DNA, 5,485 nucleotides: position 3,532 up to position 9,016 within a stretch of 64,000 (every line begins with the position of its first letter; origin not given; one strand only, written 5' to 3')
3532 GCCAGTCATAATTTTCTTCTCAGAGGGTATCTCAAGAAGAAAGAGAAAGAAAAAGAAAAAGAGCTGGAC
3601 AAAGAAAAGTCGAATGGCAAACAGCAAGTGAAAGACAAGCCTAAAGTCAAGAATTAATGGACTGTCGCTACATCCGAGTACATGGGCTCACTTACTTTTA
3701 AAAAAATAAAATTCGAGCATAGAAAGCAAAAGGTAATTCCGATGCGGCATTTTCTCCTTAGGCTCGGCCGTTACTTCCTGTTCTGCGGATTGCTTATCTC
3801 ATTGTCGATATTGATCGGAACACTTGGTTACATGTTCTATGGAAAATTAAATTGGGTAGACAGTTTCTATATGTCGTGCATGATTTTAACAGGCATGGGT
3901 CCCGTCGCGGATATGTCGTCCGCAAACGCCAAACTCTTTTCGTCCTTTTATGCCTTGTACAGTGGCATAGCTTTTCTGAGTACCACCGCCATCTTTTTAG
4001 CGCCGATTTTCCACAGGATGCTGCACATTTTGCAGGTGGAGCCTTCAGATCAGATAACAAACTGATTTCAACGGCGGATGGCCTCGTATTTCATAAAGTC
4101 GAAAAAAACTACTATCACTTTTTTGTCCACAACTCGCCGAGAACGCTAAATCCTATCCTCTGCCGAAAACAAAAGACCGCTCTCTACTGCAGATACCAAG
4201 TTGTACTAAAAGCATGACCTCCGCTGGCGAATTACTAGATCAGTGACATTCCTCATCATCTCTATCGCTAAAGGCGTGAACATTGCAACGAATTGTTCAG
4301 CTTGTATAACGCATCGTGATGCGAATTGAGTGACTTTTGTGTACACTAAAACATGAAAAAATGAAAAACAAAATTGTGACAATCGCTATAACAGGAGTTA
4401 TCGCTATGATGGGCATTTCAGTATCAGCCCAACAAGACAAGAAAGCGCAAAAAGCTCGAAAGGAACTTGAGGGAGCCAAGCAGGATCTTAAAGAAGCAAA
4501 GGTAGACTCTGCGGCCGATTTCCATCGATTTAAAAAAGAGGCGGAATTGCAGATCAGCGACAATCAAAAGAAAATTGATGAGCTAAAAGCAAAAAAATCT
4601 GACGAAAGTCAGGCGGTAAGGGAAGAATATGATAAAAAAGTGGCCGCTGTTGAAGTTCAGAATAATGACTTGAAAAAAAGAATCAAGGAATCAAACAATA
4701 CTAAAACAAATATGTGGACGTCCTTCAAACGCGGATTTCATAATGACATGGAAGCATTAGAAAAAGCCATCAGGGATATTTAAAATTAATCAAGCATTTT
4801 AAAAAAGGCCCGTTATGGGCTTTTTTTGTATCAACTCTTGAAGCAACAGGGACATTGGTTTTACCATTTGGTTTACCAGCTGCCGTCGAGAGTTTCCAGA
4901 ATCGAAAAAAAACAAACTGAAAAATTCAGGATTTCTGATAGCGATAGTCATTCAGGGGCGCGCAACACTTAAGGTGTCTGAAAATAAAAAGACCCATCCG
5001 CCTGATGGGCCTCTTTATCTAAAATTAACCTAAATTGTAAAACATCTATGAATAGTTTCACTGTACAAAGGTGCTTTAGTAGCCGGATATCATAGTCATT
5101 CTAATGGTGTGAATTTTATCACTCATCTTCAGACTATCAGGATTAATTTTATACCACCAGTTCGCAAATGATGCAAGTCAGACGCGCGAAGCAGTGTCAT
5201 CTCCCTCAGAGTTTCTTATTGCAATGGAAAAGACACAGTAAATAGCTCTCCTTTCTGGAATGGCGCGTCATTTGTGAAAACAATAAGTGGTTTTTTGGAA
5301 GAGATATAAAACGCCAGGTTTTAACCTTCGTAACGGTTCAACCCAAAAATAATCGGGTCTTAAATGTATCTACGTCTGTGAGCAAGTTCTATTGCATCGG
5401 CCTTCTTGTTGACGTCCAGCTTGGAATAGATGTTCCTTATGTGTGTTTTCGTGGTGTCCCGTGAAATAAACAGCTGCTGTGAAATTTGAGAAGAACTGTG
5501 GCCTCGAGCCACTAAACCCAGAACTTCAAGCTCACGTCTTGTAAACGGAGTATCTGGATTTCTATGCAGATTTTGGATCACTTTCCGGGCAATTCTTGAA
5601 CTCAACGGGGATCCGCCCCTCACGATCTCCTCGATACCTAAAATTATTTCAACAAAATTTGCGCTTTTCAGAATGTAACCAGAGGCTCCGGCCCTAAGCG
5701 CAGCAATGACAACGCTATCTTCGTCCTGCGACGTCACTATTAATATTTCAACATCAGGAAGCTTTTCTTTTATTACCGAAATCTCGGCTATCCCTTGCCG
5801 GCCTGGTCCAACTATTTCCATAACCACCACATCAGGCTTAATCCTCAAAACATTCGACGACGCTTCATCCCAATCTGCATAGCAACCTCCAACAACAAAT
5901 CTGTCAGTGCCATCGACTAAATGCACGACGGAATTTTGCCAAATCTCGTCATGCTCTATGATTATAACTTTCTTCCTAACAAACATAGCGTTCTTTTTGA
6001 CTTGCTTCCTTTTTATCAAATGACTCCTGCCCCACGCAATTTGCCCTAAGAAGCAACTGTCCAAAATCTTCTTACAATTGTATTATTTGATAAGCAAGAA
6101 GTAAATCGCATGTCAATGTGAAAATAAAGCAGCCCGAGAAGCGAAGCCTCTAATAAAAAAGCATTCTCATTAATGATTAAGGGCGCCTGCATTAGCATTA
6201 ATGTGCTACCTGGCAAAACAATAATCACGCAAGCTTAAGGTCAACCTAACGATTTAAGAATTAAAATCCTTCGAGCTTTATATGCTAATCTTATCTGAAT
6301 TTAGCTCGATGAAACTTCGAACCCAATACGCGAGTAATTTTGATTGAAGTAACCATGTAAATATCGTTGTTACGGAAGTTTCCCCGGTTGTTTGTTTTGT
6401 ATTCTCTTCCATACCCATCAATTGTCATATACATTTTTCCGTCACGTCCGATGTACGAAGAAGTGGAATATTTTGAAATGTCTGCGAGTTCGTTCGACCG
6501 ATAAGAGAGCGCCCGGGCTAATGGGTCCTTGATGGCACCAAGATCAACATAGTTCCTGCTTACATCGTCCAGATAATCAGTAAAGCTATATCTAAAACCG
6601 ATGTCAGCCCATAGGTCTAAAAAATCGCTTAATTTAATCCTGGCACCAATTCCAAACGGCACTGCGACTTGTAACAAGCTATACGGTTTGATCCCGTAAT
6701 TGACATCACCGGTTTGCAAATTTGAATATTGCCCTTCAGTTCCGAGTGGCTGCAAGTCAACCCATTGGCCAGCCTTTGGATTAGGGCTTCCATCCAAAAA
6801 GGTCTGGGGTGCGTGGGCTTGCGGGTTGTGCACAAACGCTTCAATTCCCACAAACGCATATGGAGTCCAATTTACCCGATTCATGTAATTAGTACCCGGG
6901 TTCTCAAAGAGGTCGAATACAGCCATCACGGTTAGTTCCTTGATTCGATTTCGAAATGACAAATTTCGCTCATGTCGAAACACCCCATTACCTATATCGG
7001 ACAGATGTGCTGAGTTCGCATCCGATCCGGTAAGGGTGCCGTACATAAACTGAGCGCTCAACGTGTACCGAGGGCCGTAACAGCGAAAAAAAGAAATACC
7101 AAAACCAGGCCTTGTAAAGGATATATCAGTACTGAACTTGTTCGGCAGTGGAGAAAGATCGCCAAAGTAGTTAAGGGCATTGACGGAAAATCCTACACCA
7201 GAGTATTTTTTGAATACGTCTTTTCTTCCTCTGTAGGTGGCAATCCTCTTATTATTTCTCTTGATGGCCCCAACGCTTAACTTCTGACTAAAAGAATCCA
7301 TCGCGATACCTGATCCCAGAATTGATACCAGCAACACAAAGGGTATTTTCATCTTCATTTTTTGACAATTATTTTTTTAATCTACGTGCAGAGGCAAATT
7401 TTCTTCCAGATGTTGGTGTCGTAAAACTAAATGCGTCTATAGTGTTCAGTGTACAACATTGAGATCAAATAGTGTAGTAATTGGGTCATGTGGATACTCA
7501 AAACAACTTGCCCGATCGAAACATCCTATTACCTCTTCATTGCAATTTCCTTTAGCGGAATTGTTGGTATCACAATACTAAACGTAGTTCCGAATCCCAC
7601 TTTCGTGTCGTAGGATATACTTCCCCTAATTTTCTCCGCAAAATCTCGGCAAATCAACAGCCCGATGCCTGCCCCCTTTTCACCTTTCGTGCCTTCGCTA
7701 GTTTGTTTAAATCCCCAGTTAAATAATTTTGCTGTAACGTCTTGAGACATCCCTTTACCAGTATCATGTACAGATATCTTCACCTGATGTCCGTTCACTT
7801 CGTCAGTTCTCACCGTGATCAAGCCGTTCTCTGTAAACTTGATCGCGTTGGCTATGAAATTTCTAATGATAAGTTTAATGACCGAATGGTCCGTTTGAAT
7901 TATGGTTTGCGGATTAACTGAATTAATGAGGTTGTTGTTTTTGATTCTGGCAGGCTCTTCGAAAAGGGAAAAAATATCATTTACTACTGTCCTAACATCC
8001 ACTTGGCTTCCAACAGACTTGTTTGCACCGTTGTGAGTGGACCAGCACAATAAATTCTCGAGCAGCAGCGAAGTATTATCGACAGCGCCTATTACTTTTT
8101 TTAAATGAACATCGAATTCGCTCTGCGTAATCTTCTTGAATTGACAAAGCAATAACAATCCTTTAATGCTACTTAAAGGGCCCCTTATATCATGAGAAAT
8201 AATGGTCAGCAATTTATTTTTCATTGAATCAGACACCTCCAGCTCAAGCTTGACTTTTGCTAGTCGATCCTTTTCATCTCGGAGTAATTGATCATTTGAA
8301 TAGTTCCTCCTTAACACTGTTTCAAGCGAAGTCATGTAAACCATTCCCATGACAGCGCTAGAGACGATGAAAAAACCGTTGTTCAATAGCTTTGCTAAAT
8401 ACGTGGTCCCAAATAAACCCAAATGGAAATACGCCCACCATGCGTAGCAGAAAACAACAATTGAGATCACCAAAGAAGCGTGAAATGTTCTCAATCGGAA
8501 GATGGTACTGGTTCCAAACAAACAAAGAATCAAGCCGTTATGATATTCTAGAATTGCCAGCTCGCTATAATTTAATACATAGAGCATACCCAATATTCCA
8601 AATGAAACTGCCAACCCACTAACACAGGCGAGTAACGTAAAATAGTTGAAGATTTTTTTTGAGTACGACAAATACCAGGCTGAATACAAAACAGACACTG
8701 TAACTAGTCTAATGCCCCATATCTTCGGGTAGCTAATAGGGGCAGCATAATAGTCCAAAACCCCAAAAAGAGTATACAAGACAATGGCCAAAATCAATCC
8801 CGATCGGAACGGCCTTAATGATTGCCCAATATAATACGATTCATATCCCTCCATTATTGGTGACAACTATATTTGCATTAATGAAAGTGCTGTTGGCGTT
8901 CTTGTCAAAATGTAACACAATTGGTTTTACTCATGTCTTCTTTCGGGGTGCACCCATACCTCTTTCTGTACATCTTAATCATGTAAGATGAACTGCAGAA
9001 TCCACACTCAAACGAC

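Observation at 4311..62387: Recurrent 18-bp dyad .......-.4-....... at eight intergenic sites: a putative regulon operator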

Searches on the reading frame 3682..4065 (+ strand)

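Call 6: search_protein_families(library=pfam, proteins=[window:3682-4065:+], max_evalue=0.01)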
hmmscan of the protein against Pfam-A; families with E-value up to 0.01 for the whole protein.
window:3682-4065:+ (127 aa): 1 family
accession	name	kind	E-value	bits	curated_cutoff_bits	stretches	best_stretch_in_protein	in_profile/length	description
PF07885.22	Ion_trans_2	-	0.0034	17.7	22.5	1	39-105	3-73/79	Ion channel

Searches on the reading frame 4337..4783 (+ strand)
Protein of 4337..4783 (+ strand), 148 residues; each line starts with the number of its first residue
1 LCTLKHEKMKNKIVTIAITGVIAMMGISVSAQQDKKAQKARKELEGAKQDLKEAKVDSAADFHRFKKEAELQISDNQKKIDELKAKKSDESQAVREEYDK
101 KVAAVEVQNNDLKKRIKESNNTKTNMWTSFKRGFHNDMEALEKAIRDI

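Call 5: search_protein_families(library=pfam, proteins=[window:4337-4783:+], max_evalue=0.01)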
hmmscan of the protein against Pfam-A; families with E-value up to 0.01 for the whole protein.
window:4337-4783:+ (148 aa): 0 families

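Call 54: search_protein_families(library=ncbifam, proteins=[window:4361-4783:+], max_evalue=0.001)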
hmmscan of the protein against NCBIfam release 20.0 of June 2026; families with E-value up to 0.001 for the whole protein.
window:4361-4783:+ (140 aa): 1 family
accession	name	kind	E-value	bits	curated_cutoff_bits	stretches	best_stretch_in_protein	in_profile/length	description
NF052504.1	sll1863_fam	domain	2.3e-09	37.4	35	1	57-139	5-87/93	sll1863 family stress response protein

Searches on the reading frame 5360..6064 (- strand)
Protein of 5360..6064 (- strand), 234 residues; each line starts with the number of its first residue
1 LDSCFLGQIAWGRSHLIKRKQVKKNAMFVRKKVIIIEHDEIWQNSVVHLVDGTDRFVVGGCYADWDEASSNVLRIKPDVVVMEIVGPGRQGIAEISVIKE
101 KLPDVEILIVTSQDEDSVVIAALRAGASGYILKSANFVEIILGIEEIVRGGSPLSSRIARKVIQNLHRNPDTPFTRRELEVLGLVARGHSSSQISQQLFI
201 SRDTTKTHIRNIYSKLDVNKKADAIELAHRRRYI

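Call 5: search_protein_families(library=pfam, proteins=[window:5360-6064:-], max_evalue=0.01)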
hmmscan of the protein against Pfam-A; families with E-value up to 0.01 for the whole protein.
window:5360-6064:- (234 aa): 3 families
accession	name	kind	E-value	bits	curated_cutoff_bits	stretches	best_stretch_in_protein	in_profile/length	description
PF00196.25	GerE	-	4e-17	62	23.5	1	173-228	2-57/57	Bacterial regulatory proteins, luxR family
PF00072.30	Response_reg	-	4.2e-13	49.9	30.2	1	33-141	1-107/111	Response regulator receiver domain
PF13384.12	HTH_23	-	0.0015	18.7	24.6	1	175-208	4-36/50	Homeodomain-like domain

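Call 54: search_protein_families(library=ncbifam, proteins=[window:5360-5986:-], max_evalue=0.001)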
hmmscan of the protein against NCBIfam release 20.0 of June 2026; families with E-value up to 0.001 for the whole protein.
window:5360-5986:- (208 aa): 63 families (the best 25 are shown)
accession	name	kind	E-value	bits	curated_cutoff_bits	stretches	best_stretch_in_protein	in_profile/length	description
NF047785.1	respo_reg_MadR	equivalog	3.4e-37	127.8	300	1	7-205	3-206/209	MadR family response regulator transcription factor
NF052445.1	RespRegMctR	equivalog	1.8e-32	112.4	300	1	6-202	3-199/205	two-component system response regulator MctR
NF011896.0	PRK15369.1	equivalog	1.7e-28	99.7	242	1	5-205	4-207/211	two component system response regulator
NF007708.0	PRK10403.1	equivalog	1.3e-23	83.6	343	1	6-199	8-205/215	nitrate/nitrite response regulator protein NarP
NF007935.0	PRK10651.1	equivalog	2.4e-23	82.4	250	1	6-205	8-213/216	two-component system response regulator NarL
NF007018.1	PRK09483.1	equivalog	2e-21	76.6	280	1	7-205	4-206/217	UvrY/SirA/GacA family response regulator transcription factor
NF007403.0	PRK09935.1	equivalog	4.2e-18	65.7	271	1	6-203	5-205/210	fimbria biosynthesis transcriptional regulator FimZ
NF041830.1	RR_TF_ErdR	exception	3.8e-15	56.2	390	1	51-200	50-203/213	response regulator transcription factor ErdR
NF003420.0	PRK04841.1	equivalog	5.1e-15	54.6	537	1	146-203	837-894/903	HTH-type transcriptional regulator MalT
NF007505.1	PRK10100.1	equivalog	2.2e-14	53.6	250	1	101-203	93-200/204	biofilm master transcriptional regulator CsgD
NF007685.0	PRK10360.1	equivalog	4.8e-14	52.6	258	1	52-204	49-191/196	response regulator transcription factor UhpA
NF007419.0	PRK09958.1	equivalog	5.3e-13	49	251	1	8-205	4-201/204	acid-sensing system DNA-binding response regulator EvgA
NF041367.1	CheY_Halo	equivalog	1.9e-11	44.4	200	1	40-121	32-113/114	chemotaxis protein CheY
TIGR03020.2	EpsA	equivalog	7.5e-10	38.9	170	1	147-200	190-243/247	XrtB/PEP-CTERM-associated transcriptional regulator EpsA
TIGR02154.1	PhoB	equivalog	1.3e-09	37.8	296.2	1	5-130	3-128/226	phosphate regulon transcriptional regulator PhoB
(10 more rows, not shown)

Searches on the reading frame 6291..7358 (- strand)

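Call 5: search_protein_families(library=pfam, proteins=[window:6291-7358:-], max_evalue=0.01)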
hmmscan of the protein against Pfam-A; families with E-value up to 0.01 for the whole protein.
window:6291-7358:- (355 aa): 1 family
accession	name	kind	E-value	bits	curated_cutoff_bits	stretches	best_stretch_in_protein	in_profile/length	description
PF19573.5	DUF6089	-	5.1e-14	52.6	23.2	1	54-179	22-133/226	Domain of unknown function (DUF6089)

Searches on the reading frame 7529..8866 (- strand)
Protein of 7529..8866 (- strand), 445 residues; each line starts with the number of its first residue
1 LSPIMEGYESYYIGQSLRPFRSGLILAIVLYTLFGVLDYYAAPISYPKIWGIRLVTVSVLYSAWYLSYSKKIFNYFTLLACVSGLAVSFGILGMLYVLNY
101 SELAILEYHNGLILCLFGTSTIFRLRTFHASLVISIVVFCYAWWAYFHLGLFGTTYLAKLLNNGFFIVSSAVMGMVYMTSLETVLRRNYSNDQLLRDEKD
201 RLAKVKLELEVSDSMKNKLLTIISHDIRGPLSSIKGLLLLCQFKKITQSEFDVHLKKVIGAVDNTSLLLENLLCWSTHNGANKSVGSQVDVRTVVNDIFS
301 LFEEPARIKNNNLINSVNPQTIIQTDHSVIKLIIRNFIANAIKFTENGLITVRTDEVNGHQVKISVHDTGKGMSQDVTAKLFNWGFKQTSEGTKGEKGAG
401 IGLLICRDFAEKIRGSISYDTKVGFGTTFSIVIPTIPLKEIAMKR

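Call 5: search_protein_families(library=pfam, proteins=[window:7529-8866:-], max_evalue=0.01)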
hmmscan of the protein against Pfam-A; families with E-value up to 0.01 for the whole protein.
window:7529-8866:- (445 aa): 3 families
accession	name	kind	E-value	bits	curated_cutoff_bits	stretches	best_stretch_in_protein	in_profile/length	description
PF02518.31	HATPase_c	-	5.3e-22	78.8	26.4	1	327-434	3-108/111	Histidine kinase-, DNA gyrase B-, and HSP90-like ATPase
PF00512.31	HisKA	-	7.4e-06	26.4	26.9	1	215-273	1-58/66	His Kinase A (phospho-acceptor) domain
PF13589.12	HATPase_c_3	-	0.00082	19.9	25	1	337-401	10-77/137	Histidine kinase-, DNA gyrase B-, and HSP90-like ATPase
